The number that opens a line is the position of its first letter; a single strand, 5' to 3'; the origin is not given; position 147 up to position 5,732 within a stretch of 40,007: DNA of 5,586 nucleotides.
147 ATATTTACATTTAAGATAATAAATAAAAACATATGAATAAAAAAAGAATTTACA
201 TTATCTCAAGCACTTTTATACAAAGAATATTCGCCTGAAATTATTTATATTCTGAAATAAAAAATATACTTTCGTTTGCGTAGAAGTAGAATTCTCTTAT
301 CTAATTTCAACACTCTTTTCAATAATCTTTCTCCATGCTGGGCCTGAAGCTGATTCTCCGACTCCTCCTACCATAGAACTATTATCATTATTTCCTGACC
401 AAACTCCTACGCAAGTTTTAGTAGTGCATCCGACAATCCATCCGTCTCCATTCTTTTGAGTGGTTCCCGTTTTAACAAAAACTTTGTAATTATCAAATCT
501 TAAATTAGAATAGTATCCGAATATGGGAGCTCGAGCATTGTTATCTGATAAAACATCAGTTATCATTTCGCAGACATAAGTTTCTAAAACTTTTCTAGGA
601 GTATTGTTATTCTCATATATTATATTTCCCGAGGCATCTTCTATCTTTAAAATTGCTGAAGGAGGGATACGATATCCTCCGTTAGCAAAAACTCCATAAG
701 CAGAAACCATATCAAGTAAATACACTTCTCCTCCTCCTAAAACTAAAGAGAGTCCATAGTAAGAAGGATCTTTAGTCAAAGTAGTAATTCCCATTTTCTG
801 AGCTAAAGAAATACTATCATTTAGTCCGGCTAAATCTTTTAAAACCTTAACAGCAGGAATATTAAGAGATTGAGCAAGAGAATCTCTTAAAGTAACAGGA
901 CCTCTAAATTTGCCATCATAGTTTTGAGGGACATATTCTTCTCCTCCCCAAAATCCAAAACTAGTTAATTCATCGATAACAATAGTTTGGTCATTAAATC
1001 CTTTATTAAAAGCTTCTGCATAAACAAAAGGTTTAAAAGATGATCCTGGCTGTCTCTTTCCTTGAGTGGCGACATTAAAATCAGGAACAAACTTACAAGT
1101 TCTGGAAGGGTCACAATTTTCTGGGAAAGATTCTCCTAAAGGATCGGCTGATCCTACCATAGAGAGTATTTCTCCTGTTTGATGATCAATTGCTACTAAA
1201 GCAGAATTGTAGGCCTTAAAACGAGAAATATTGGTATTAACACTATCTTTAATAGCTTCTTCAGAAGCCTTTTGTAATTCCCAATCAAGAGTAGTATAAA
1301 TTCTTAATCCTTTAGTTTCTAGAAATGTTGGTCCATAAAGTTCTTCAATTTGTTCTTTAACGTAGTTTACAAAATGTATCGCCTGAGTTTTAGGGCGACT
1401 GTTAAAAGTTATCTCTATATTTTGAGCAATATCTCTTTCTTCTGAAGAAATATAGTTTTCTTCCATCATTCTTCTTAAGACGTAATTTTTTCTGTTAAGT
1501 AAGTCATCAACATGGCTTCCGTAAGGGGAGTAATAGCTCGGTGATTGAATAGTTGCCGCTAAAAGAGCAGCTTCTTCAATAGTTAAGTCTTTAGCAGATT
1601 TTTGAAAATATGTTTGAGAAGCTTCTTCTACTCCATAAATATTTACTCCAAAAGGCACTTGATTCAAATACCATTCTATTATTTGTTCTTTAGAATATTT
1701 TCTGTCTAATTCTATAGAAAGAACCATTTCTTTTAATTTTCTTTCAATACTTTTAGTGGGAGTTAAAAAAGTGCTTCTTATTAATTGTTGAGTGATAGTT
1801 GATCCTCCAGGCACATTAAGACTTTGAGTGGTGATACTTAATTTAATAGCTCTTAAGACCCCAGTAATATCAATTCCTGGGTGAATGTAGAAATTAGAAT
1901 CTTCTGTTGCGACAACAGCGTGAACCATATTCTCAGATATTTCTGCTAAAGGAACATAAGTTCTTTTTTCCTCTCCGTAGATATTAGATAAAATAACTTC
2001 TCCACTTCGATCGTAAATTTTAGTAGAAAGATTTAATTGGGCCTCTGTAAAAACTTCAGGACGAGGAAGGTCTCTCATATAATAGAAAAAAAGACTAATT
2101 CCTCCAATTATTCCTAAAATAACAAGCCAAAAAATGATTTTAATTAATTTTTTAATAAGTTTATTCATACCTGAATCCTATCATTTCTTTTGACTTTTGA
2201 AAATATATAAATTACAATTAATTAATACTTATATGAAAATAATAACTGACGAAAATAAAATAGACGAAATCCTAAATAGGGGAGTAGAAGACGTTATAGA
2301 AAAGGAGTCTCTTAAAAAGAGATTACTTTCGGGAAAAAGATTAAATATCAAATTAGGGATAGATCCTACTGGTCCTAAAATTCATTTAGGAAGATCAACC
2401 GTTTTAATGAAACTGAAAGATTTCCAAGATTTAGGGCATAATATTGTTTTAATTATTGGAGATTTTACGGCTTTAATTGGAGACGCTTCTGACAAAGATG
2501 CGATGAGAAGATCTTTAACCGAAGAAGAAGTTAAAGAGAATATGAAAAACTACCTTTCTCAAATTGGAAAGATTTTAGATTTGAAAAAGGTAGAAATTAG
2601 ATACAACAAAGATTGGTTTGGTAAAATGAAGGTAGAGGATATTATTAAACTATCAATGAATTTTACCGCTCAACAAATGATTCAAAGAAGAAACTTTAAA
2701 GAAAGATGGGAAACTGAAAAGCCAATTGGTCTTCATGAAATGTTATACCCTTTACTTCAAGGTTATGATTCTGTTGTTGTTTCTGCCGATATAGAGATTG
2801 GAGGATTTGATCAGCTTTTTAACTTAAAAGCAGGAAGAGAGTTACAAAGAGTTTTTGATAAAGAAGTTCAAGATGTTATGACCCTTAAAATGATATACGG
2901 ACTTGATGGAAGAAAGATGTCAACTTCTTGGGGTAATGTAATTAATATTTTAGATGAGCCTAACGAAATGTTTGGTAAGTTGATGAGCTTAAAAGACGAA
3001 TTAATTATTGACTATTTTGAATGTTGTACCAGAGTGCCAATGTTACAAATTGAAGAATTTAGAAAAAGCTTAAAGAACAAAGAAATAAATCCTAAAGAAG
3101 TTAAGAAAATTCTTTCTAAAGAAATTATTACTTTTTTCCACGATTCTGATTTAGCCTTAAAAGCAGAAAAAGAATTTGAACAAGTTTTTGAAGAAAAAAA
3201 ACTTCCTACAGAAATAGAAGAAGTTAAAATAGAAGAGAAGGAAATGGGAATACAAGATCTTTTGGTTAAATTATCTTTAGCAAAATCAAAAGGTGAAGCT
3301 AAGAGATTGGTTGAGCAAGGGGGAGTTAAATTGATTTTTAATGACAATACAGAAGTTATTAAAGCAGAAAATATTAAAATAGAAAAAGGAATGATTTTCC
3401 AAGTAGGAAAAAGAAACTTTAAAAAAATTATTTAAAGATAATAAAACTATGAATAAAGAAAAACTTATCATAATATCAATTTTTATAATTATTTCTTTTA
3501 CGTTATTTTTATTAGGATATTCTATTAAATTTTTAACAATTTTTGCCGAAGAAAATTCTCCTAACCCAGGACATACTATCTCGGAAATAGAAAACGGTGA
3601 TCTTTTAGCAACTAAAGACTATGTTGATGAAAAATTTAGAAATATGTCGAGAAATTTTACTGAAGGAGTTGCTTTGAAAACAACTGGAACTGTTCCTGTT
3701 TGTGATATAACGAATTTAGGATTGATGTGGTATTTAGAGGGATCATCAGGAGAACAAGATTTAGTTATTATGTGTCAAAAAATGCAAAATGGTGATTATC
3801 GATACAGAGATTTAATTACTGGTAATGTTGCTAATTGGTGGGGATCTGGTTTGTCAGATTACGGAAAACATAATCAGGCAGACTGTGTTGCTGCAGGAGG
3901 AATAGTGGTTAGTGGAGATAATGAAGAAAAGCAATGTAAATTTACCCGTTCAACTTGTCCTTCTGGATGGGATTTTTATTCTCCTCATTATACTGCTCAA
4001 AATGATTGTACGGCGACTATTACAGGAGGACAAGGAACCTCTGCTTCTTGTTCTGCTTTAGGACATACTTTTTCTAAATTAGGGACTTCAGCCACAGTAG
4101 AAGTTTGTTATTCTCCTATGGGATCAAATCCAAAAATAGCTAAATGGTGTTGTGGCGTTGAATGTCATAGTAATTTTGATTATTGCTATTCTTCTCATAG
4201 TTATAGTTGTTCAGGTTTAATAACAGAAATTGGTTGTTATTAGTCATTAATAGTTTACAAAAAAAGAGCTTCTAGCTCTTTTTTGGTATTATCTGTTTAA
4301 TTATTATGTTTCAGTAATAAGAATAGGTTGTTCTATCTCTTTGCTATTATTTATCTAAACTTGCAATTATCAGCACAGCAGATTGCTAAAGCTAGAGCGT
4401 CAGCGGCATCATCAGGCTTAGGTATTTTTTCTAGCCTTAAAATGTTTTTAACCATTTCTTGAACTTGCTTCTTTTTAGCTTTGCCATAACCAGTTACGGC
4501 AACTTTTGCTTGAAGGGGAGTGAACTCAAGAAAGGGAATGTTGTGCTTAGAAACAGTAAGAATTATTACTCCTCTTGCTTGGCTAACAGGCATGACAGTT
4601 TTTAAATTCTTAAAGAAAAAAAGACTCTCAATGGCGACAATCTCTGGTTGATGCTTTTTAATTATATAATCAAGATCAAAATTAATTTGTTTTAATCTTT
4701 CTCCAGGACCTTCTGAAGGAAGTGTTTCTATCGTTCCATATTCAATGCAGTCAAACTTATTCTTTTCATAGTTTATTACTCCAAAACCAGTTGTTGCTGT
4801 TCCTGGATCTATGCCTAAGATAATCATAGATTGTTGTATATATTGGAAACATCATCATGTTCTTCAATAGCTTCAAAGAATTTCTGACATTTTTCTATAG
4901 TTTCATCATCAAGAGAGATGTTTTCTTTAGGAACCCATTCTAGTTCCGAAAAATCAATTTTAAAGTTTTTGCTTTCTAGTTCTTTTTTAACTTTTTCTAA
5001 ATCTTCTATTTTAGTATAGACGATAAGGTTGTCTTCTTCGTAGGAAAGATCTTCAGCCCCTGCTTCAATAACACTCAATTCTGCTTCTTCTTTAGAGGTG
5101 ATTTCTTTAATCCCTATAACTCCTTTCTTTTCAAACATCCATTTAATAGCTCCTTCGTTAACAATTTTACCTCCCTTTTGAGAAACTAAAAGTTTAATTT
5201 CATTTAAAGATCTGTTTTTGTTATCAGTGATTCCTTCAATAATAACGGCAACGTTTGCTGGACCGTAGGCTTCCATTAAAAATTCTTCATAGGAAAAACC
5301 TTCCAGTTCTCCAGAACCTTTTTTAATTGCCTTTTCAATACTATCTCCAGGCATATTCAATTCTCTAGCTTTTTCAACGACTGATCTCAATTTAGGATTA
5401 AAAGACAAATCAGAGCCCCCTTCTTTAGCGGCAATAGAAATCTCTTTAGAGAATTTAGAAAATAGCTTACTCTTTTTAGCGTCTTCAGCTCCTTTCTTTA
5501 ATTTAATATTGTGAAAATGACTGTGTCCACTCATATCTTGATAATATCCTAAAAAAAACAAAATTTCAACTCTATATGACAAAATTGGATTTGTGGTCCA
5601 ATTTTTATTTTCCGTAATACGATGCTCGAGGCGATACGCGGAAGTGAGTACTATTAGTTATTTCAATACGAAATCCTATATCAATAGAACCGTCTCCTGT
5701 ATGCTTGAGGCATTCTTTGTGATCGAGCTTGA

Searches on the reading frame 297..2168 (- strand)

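Call 10: search_protein_families(library=pfam, proteins=[window:297-2168:-], max_evalue=0.001)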
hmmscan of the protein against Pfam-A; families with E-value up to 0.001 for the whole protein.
window:297-2168:- (623 aa): 2 families
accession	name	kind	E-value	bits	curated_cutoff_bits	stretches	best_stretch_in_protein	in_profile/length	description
PF00912.28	Transgly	-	6.9e-61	205.2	27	1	60-234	5-177/178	Transglycosylase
PF00905.27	Transpeptidase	-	1.9e-21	77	22.1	1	324-615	3-297/299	Penicillin binding protein transpeptidase domain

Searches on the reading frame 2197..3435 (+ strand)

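Call 10: search_protein_families(library=pfam, proteins=[window:2197-3435:+], max_evalue=0.001)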
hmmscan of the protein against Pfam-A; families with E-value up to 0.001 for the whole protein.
window:2197-3435:+ (412 aa): 3 families
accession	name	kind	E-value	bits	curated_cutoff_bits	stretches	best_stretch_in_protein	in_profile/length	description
PF00579.31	tRNA-synt_1b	-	1.6e-70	238.2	21.1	1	47-332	4-292/292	tRNA synthetases class I (W and Y)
PF22421.1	SYY_C-terminal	-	3.2e-06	27.4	27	1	338-408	7-80/83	Tyrosine--tRNA ligase SYY-like C-terminal domain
PF01479.30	S4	-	4.4e-05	23.6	22.8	1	350-379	1-30/48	S4 domain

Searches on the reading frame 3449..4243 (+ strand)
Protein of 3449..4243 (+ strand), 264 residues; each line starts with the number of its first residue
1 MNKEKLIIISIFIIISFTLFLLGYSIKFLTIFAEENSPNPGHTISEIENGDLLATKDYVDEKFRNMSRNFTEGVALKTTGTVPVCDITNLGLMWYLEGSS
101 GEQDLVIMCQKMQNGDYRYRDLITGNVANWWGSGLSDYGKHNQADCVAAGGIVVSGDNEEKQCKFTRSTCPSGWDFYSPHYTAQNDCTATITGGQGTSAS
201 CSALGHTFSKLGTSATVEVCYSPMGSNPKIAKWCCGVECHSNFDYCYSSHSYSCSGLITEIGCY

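Call 7: search_protein_families(library=pfam, proteins=[window:3449-4243:+], max_evalue=10)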
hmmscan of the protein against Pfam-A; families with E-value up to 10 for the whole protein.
window:3449-4243:+ (264 aa): 0 families
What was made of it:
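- On Type IV pilin / pseudopilin: No Pfam N_methyl hit (call 7).
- On Phage tail fibre with intramolecular chaperone (Peptidase_S74): No Pfam hit in the three proteins (call 7).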

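Call 8: search_protein_families(library=phrogs, proteins=[window:3449-4243:+], max_evalue=10)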
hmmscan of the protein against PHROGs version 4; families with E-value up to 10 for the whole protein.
window:3449-4243:+ (264 aa): 0 families

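Call 27: search_protein_families(library=ncbifam, proteins=[window:3449-4243:+], max_evalue=1)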
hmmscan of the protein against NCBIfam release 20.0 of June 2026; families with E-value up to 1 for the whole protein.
window:3449-4243:+ (264 aa): 0 families

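Call 57: list_cluster_members(proteins=[window:3449-4240:+, window:23240-24061:+, window:39078-39755:+, window:21450-22805:+, window:37458-39014:+, window:6063-7058:-, window:7254-8546:-])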
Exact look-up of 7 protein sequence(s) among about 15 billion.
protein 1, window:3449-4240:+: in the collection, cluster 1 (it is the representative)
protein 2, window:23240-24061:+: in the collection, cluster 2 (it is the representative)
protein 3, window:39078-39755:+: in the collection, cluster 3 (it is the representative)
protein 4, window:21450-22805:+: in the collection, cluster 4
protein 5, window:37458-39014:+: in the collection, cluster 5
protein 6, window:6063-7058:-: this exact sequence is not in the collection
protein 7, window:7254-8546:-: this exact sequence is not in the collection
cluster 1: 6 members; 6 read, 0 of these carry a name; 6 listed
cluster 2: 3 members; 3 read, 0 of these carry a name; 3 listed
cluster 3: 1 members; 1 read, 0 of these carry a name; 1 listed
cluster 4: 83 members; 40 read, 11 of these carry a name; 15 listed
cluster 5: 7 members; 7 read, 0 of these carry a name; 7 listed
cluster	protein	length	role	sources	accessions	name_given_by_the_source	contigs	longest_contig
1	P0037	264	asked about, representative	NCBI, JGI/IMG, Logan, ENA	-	-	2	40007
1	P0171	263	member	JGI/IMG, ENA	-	-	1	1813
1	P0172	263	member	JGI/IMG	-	-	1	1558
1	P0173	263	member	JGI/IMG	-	-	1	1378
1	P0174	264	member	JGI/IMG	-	-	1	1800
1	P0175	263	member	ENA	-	-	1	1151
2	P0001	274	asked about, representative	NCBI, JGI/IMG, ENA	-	-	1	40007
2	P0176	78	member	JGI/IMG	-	-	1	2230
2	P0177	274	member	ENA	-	-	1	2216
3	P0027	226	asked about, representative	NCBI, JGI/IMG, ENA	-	-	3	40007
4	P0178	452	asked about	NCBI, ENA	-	-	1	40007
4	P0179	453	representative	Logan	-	-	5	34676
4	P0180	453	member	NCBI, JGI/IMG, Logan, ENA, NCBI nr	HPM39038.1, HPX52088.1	MAG TPA: F0F1 ATP synthase subunit beta [Candidatus Pacearchaeota archaeon] | F-type H+-transporting ATPase subunit beta | F0F1 ATP synthase subunit beta [Candidatus Pacearchaeota archaeon]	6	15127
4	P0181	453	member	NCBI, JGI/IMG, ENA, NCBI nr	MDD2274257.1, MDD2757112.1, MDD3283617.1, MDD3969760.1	MAG: F0F1 ATP synthase subunit beta [Candidatus Pacebacteria bacterium] | F0F1 ATP synthase subunit beta [Candidatus Paceibacterota bacterium]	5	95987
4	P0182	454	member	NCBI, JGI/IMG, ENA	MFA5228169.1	MAG: F0F1 ATP synthase subunit beta [Candidatus Paceibacterota bacterium] | F-type H+-transporting ATPase subunit beta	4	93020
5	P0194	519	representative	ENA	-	-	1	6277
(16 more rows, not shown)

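Call 58: find_encoding_contigs(protein=P0194, flank=4000, max_places=4)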
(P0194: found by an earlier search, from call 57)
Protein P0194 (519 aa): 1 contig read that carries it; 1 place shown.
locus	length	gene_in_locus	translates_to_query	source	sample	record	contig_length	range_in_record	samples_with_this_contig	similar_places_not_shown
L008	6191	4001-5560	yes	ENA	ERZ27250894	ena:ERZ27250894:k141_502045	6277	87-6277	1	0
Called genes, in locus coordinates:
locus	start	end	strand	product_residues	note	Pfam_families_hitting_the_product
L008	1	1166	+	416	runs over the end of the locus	?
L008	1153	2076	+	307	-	PF02568:ThiI, PF03054:tRNA_Me_trans (weak), PF18297:NFACT-R_2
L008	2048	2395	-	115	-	PF00453:Ribosomal_L20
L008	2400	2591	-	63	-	PF01632:Ribosomal_L35p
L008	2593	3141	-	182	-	PF05198:IF3_N, PF00707:IF3_C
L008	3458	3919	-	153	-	PF01668:SmpB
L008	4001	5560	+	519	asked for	PF03485:Arg_tRNA_synt_N, PF00750:tRNA-synt_1d (weak), PF01406:tRNA-synt_1e (faint), PF00750:tRNA-synt_1d, PF05746:DALR_1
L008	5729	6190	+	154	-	?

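Call 114: search_protein_families(library=padloc, proteins=[window:3449-4243:+], max_evalue=1)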
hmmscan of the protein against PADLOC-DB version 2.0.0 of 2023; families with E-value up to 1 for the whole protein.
window:3449-4243:+ (264 aa): 0 families
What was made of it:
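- No toxin or enzyme family is hit (calls 7, 27, 114). No PADLOC hit (call 114).
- Tried and rejected: PADLOC: no hit (call 114).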

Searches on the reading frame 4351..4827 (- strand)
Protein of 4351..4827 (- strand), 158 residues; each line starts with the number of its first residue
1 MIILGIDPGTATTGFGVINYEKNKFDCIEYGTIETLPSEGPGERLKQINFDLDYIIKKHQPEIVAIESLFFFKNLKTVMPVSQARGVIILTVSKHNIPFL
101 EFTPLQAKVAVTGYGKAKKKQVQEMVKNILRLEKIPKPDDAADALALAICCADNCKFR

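Call 10: search_protein_families(library=pfam, proteins=[window:4351-4827:-], max_evalue=0.001)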
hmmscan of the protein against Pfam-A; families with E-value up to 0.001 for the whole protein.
window:4351-4827:- (158 aa): 1 family
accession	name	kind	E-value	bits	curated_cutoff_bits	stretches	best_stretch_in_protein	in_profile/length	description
PF02075.23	RuvC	-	8e-49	165.8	22.2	1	3-150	1-147/148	Crossover junction endodeoxyribonuclease RuvC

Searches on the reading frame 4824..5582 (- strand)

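Call 10: search_protein_families(library=pfam, proteins=[window:4824-5582:-], max_evalue=0.001)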
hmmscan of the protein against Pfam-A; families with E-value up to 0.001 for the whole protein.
window:4824-5582:- (252 aa): 2 families
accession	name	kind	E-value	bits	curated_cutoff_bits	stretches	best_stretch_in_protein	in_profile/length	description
PF01709.26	Transcrip_reg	-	1.4e-47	161.8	27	1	98-252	1-160/160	TACO1/YebC second and third domain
PF20772.2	TACO1_YebC_N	-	7.1e-30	103.7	36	1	21-92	1-73/73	TACO1/YebC protein N-terminal domain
